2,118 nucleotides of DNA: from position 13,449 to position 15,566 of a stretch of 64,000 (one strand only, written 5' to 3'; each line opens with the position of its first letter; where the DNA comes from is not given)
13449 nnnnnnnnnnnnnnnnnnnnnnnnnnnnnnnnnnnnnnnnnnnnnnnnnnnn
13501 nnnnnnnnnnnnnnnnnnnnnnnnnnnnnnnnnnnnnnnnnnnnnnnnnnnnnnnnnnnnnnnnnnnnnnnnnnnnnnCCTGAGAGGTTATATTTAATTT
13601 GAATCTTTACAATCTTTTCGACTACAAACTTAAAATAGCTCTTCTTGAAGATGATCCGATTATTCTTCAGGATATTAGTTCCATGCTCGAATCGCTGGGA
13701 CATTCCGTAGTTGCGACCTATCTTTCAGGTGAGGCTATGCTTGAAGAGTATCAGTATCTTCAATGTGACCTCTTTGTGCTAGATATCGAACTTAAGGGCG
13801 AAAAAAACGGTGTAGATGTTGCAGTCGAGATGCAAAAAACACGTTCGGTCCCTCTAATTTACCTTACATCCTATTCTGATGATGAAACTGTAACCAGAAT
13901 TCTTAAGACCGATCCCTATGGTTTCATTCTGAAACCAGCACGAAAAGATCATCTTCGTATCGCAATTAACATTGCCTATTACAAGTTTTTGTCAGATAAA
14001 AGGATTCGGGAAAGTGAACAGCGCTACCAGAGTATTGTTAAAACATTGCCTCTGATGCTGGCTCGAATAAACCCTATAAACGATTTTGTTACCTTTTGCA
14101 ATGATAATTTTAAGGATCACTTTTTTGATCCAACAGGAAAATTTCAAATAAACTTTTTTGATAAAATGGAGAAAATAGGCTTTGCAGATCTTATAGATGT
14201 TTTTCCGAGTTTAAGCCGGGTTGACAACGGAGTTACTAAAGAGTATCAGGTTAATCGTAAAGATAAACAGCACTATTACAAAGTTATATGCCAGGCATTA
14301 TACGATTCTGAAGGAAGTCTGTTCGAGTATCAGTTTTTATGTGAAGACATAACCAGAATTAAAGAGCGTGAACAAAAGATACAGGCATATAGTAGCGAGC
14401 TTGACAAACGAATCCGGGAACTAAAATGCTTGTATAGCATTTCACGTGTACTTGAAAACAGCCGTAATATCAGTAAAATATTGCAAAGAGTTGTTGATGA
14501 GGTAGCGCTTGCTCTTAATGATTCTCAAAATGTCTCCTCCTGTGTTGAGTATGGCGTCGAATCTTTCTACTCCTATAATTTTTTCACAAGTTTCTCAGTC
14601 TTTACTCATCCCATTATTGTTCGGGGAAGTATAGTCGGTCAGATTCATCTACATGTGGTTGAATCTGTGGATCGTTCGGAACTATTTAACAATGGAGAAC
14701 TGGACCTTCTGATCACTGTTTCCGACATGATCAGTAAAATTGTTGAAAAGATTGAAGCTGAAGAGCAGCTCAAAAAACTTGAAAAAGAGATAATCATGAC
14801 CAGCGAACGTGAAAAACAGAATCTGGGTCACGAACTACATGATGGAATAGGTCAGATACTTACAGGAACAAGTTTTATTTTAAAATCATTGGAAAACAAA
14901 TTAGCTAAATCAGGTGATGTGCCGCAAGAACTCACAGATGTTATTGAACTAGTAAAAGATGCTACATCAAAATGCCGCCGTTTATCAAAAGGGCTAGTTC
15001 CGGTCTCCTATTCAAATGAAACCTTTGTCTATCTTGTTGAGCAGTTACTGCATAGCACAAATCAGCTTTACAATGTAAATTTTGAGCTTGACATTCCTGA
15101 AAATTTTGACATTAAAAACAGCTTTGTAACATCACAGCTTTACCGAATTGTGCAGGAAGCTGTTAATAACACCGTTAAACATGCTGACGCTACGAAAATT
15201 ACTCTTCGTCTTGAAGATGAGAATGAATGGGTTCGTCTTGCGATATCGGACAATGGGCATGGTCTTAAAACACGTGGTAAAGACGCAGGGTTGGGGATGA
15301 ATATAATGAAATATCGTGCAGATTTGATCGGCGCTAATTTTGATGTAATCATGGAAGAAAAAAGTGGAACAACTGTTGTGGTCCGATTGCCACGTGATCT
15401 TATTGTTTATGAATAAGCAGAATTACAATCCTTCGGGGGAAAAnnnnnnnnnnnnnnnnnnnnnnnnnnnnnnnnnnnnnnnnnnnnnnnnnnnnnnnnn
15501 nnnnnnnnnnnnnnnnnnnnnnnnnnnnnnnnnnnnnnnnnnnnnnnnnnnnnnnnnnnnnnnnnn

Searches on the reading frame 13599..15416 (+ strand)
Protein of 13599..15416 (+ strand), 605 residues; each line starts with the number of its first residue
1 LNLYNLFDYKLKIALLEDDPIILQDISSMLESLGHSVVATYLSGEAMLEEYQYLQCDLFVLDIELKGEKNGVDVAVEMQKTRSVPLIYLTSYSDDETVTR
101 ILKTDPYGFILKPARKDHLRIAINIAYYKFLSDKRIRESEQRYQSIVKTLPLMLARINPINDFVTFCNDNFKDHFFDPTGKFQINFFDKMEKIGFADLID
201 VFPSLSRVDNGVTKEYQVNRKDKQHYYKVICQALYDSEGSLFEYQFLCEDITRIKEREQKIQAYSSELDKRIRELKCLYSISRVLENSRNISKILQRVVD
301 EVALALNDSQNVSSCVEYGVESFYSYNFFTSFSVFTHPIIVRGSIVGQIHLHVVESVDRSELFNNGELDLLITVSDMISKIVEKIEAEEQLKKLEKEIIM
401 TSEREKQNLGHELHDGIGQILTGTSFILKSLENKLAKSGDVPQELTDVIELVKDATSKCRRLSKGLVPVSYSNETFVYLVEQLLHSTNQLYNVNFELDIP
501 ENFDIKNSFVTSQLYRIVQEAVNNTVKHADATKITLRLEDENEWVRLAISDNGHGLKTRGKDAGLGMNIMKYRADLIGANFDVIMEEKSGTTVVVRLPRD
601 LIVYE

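Call 3: search_protein_families(library=pfam, proteins=[window:13599-15416:+], max_evalue=1)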
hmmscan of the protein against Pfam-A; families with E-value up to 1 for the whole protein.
window:13599-15416:+ (605 aa): 7 families
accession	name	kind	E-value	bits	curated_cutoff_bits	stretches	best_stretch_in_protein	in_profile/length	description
PF00072.30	Response_reg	-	9.6e-18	64.8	30.2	1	13-123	1-110/111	Response regulator receiver domain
PF02518.31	HATPase_c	-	1e-13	52.1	26.4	1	512-599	4-109/111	Histidine kinase-, DNA gyrase B-, and HSP90-like ATPase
PF07730.19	HisKA_3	-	1.7e-07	32.1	24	1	405-469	1-66/68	Histidine kinase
PF13581.12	HATPase_c_2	-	5.8e-05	23.5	27.4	1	517-577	35-112/127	Histidine kinase-like ATPase domain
PF13426.13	PAS_9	-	0.044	14.5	27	1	166-252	15-102/103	PAS domain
PF01206.22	TusA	-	0.15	12.4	28.6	1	13-40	30-57/70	Sulfurtransferase TusA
PF05400.18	FliT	-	0.32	12.3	29.5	1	251-311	24-77/85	Flagellar protein FliT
